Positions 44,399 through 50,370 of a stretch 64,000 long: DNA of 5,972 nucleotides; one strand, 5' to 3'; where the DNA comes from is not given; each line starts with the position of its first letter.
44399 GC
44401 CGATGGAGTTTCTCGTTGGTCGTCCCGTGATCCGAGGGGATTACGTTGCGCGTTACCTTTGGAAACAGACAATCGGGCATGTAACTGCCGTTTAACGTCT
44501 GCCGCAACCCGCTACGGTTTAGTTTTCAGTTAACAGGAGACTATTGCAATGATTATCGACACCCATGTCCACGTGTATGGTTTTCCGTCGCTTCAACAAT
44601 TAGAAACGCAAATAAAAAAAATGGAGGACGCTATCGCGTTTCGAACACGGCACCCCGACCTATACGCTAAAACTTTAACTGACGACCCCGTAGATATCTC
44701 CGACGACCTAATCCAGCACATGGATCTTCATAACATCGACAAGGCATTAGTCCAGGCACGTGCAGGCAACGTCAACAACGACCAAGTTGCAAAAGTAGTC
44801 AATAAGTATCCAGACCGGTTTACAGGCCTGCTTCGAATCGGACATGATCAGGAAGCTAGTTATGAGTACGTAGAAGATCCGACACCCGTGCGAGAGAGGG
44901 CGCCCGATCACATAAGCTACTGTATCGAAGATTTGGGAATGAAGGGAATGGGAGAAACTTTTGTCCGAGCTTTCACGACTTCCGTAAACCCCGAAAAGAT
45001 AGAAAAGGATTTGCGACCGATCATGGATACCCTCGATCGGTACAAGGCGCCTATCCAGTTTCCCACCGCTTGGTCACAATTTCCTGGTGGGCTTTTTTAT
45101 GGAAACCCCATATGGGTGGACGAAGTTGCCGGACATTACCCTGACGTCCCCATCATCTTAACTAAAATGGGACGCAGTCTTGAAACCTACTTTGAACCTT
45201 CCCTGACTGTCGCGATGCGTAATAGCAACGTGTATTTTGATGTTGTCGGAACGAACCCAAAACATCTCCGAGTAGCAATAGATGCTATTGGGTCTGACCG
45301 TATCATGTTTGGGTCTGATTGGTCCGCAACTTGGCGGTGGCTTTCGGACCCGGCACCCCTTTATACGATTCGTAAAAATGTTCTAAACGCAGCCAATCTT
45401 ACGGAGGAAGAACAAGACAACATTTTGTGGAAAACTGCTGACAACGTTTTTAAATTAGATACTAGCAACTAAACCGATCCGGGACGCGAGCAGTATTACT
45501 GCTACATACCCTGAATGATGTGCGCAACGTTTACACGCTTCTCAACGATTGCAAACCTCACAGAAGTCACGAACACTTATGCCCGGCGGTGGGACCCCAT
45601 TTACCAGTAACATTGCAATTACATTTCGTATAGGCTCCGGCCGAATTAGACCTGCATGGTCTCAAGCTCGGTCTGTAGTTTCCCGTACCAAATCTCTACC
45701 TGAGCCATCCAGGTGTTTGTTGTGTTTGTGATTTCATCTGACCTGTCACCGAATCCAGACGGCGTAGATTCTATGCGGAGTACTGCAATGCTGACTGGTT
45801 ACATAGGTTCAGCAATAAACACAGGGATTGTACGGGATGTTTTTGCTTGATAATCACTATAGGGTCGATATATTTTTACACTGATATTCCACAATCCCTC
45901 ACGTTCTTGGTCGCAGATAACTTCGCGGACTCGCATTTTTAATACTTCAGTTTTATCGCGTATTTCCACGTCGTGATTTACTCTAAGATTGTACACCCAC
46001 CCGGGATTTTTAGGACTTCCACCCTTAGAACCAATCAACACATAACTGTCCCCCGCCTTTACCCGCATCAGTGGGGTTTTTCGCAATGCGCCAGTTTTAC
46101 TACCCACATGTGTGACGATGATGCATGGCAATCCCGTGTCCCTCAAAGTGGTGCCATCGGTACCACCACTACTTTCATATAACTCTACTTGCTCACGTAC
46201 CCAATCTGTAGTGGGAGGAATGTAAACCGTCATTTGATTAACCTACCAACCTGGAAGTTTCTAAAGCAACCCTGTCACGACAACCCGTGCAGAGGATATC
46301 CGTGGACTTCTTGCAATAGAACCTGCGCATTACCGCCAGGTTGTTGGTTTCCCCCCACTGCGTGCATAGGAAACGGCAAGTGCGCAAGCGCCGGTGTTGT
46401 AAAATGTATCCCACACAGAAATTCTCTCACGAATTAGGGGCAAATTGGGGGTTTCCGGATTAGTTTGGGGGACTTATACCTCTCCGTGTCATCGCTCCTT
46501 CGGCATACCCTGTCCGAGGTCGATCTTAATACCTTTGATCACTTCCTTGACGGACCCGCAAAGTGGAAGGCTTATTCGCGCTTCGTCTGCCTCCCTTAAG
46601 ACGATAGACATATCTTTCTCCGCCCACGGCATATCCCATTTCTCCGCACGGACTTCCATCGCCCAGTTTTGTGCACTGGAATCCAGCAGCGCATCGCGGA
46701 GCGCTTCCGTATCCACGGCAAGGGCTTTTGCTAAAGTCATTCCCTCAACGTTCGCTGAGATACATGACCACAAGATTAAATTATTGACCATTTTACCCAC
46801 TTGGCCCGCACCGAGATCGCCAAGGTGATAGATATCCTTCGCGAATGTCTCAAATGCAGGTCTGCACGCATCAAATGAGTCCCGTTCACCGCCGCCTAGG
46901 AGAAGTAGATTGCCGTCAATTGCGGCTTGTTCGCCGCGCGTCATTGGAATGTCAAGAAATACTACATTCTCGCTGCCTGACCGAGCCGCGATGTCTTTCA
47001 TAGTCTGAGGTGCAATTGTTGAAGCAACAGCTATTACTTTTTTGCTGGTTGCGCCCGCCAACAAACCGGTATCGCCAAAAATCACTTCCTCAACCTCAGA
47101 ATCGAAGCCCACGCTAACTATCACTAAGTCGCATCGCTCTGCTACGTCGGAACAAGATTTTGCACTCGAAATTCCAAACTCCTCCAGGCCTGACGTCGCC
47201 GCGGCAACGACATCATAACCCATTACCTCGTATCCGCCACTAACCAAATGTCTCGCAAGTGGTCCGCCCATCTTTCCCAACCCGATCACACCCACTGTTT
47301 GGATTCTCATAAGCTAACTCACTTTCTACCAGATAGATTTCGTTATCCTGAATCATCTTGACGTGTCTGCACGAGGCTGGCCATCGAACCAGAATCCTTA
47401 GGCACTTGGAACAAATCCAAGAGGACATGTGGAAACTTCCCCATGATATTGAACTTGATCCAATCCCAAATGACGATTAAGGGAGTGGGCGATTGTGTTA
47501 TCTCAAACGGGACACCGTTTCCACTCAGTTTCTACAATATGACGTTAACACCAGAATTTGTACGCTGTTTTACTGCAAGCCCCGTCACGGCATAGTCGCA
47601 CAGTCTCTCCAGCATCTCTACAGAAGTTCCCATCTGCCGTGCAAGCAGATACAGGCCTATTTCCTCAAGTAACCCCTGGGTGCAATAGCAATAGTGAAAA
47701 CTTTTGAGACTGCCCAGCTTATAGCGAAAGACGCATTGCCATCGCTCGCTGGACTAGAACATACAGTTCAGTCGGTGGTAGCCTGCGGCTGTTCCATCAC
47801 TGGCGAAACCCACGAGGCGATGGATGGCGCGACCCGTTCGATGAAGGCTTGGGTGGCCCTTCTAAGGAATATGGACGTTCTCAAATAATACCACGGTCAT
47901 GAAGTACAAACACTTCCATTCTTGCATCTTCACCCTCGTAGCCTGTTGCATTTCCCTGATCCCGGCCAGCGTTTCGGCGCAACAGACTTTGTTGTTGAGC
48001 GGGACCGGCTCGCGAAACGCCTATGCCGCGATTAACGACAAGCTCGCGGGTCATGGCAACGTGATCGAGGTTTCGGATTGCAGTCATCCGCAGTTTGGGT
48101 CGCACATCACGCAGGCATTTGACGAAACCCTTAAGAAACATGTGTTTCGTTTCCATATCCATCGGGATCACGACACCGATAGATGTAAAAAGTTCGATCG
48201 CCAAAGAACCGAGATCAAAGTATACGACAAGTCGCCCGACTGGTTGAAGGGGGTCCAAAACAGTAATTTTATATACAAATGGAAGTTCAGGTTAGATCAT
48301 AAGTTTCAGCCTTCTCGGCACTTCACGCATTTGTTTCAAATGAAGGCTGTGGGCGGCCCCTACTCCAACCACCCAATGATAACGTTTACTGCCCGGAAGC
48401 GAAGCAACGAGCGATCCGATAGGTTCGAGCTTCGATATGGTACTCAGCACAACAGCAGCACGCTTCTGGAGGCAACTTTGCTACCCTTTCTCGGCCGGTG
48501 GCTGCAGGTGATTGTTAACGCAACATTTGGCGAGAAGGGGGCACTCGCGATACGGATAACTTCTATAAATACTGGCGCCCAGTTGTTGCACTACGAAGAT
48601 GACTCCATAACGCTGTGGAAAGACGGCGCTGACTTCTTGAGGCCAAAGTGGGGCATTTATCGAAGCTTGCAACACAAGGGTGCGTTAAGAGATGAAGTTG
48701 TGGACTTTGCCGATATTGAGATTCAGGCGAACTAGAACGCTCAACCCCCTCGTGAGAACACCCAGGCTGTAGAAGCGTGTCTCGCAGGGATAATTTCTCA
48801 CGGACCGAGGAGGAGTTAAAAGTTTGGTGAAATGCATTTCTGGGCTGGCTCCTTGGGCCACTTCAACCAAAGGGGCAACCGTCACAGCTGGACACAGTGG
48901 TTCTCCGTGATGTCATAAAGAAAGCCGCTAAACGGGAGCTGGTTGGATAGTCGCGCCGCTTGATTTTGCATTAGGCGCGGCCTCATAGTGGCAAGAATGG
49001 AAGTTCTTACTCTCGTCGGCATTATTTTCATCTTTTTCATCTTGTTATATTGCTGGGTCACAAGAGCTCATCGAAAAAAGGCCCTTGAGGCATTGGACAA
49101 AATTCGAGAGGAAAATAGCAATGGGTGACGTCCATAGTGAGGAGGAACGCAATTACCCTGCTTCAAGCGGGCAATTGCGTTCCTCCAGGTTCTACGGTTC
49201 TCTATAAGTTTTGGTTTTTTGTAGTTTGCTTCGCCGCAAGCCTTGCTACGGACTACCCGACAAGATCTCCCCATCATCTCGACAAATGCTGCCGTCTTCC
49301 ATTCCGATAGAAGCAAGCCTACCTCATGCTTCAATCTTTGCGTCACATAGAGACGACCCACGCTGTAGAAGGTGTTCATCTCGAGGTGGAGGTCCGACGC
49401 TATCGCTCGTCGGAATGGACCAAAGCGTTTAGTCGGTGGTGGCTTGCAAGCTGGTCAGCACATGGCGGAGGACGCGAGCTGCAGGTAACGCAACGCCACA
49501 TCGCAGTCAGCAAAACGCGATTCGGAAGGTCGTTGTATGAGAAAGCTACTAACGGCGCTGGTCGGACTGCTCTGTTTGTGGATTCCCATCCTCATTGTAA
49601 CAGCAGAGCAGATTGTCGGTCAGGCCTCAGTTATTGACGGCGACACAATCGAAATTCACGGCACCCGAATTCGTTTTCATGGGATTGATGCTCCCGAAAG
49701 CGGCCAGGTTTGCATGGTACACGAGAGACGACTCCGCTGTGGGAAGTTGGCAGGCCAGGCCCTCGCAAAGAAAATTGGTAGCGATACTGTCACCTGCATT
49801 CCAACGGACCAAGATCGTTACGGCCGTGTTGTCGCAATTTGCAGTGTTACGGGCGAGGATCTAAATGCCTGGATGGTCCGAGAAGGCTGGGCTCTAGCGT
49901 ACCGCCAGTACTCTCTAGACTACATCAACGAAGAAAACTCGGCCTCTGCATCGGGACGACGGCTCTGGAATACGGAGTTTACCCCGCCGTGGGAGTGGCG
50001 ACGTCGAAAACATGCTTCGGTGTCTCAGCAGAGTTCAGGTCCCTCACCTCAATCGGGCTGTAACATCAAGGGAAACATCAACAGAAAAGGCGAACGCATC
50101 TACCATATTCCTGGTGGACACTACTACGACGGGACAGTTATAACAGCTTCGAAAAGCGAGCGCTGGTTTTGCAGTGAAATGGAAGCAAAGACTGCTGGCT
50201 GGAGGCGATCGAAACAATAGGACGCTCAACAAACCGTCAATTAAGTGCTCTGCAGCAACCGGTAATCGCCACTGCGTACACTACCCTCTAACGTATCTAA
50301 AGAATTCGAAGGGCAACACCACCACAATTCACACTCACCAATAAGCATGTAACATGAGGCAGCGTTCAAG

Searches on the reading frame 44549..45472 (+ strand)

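Call 99: search_protein_families(library=pfam, proteins=[window:44549-45472:+], max_evalue=0.01)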
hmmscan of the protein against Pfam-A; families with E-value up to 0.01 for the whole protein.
window:44549-45472:+ (307 aa): 1 family
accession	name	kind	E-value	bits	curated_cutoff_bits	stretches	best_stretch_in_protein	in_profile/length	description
PF04909.20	Amidohydro_2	-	7.4e-21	75.6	26.4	1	3-303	1-289/289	Amidohydrolase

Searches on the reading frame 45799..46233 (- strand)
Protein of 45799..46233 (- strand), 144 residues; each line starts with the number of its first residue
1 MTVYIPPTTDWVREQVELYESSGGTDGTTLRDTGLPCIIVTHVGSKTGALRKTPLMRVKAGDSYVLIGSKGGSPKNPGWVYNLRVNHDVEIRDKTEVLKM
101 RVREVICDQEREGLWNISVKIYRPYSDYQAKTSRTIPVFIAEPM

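Call 99: search_protein_families(library=pfam, proteins=[window:45799-46233:-], max_evalue=0.01)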
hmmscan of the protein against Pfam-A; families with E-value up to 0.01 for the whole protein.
window:45799-46233:- (144 aa): 1 family
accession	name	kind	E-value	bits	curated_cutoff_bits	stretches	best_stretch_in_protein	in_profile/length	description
PF04075.20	F420H2_quin_red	-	1.7e-38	132.1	22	1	11-143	1-130/130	F420H(2)-dependent quinone reductase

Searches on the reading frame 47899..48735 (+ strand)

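Call 75: search_protein_families(library=pfam, proteins=[window:47899-48735:+], max_evalue=0.001)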
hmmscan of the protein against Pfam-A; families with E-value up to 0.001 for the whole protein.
window:47899-48735:+ (278 aa): 1 family
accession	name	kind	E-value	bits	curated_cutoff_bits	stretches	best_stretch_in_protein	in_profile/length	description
PF14099.13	Polysacc_lyase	-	2.6e-05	24.6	29.9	1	94-256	43-196/210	Polysaccharide lyase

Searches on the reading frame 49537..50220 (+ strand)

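Call 75: search_protein_families(library=pfam, proteins=[window:49537-50220:+], max_evalue=0.001)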
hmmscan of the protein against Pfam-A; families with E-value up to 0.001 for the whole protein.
window:49537-50220:+ (227 aa): 1 family
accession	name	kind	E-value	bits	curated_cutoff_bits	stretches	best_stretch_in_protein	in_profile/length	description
PF00565.23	SNase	-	1.2e-13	51.8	21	1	44-145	1-106/107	Staphylococcal nuclease homologue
